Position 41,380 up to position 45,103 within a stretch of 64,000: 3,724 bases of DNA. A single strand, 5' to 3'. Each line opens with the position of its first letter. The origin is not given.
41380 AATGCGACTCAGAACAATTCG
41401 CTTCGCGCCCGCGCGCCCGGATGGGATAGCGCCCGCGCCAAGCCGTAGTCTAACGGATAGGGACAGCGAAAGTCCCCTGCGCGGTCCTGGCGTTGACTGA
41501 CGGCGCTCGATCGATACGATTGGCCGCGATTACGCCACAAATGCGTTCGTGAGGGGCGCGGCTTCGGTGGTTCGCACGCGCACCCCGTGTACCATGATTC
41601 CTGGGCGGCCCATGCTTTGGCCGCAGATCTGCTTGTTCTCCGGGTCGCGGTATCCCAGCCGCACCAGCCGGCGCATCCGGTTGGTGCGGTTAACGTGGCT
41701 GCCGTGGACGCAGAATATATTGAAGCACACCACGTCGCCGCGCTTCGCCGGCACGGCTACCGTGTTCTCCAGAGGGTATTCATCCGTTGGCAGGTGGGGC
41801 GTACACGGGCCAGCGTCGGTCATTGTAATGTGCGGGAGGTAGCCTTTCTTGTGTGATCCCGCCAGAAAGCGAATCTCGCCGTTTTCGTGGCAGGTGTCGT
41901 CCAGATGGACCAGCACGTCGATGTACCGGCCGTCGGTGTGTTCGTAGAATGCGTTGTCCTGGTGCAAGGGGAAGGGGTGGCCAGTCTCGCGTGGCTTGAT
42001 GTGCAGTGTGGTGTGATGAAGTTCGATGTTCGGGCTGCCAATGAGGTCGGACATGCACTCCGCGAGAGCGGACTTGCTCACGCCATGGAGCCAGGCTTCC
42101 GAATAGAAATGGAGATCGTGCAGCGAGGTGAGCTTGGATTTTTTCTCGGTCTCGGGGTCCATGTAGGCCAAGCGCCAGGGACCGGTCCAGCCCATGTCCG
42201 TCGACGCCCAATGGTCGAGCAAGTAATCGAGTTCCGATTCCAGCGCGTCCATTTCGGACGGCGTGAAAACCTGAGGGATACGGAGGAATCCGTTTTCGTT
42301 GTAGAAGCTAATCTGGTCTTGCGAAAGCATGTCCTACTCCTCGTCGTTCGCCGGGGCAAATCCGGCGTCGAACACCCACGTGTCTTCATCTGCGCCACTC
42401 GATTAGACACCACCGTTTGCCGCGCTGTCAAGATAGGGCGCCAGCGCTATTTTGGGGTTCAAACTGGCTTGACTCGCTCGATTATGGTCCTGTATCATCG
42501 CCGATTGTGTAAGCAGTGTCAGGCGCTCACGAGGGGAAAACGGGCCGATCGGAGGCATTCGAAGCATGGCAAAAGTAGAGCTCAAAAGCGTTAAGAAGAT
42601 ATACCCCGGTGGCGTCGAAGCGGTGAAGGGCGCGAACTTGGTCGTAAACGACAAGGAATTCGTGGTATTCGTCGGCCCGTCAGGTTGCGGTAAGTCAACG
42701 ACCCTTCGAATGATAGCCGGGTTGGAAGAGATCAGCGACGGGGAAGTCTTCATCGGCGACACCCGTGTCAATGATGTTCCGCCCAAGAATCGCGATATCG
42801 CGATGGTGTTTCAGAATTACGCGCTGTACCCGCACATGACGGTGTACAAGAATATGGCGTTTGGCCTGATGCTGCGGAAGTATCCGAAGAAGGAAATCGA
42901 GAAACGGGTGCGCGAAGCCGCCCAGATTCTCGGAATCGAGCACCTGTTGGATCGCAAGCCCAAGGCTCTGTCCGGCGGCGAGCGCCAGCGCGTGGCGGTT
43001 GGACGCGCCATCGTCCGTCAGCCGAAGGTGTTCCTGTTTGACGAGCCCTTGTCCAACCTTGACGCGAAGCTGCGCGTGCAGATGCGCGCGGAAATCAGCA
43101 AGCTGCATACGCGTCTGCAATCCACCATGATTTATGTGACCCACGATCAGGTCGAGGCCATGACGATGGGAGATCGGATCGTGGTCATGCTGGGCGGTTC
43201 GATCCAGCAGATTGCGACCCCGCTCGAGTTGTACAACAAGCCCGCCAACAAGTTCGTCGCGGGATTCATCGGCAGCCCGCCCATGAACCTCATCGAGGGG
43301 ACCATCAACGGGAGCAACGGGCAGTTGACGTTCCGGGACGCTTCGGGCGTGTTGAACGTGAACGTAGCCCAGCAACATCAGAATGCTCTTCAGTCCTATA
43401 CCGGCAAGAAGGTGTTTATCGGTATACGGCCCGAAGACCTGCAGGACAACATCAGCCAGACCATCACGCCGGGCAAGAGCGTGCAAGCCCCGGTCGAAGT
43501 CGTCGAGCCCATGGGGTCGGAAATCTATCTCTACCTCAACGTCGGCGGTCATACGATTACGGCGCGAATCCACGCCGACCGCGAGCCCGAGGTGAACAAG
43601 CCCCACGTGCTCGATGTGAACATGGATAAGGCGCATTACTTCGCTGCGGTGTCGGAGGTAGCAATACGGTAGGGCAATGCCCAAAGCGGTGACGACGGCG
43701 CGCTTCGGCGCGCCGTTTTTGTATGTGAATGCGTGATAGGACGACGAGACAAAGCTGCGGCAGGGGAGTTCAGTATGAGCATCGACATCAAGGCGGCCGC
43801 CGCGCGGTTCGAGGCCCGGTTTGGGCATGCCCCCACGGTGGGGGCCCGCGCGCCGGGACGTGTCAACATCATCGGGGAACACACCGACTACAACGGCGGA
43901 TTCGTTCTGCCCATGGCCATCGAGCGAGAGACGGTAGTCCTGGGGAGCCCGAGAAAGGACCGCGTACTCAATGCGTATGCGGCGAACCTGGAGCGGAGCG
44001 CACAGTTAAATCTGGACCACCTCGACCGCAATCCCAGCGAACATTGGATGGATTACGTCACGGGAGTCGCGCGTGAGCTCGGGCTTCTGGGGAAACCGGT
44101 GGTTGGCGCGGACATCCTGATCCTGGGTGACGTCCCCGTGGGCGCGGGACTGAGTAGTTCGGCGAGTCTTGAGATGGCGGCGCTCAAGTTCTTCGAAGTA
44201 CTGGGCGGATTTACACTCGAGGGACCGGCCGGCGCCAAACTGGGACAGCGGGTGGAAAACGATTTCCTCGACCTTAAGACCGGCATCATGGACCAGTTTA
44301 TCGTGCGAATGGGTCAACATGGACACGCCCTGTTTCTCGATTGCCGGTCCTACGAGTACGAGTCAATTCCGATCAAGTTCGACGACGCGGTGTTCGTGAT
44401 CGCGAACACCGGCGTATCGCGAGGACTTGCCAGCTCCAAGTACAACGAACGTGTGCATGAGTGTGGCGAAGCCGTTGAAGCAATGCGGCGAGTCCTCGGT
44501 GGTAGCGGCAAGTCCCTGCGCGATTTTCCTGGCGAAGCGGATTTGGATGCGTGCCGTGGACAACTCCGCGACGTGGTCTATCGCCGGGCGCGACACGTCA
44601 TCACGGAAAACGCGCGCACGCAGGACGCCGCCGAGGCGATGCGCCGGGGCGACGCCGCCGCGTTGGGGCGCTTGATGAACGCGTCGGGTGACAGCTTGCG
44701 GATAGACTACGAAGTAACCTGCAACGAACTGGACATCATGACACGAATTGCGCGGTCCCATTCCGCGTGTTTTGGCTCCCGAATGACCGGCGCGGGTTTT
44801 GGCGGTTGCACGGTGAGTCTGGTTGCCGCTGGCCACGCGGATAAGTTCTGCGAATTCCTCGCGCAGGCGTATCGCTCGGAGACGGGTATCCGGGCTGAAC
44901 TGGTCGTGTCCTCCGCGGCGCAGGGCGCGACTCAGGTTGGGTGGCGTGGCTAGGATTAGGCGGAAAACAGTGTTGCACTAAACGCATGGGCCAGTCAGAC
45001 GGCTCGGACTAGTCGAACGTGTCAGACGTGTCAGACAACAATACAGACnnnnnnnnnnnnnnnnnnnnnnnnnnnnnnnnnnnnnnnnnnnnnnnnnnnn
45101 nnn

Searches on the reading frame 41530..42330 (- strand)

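Call 18: search_protein_families(library=pfam, proteins=[window:41530-42330:-], max_evalue=0.0001)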
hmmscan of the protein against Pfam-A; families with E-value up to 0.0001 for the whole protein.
window:41530-42330:- (266 aa): 1 family
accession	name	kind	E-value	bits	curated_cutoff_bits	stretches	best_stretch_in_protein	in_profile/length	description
PF05721.19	PhyH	-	1.4e-30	107.6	22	1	10-221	1-212/213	Phytanoyl-CoA dioxygenase (PhyH)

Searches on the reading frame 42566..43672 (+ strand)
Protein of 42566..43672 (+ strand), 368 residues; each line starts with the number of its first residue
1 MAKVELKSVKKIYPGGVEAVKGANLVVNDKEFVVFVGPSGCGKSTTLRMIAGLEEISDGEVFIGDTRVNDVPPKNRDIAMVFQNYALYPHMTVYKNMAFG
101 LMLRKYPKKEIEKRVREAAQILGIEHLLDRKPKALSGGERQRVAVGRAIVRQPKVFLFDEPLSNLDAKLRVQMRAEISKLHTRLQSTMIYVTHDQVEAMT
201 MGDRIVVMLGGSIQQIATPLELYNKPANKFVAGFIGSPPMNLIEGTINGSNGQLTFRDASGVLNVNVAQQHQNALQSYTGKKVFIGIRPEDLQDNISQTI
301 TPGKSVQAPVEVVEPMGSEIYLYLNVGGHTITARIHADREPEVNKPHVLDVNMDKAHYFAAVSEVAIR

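Call 18: search_protein_families(library=pfam, proteins=[window:42566-43672:+], max_evalue=0.0001)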
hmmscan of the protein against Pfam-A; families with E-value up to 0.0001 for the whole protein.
window:42566-43672:+ (368 aa): 6 families
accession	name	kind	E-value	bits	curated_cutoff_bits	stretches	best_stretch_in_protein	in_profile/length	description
PF00005.33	ABC_tran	-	9e-32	111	25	1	21-162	2-136/137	ABC transporter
PF17912.7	OB_MalK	-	4.5e-13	50.3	27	1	236-292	1-53/53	MalK OB fold domain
PF08402.16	TOBE_2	-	3.7e-05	24.2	21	0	285-359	1-76/76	TOBE domain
PF03215.21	Rad17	-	5.7e-05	23.6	23.8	1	20-108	35-121/186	Rad17 P-loop domain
PF02463.25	SMC_N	-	6.4e-05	22.9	40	0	29-201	23-207/220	RecF/RecN/SMC N terminal domain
PF03459.23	TOBE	-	9e-05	23.1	22.3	0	309-343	10-49/64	TOBE domain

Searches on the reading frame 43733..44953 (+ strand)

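Call 19: search_protein_families(library=pfam, proteins=[window:43733-44953:+], max_evalue=0.0001)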
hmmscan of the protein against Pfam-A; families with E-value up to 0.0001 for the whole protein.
window:43733-44953:+ (406 aa): 3 families
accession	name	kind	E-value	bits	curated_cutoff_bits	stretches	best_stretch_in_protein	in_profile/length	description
PF10509.15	GalKase_gal_bdg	-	1.5e-23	82.5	23.1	1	25-73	2-49/49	Galactokinase galactose-binding signature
PF00288.32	GHMP_kinases_N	-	1e-12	48.5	22.3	1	108-194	2-86/87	GHMP kinases N terminal domain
PF08544.19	GHMP_kinases_C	-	7.1e-11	42.8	21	1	299-380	1-83/85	GHMP kinases C terminal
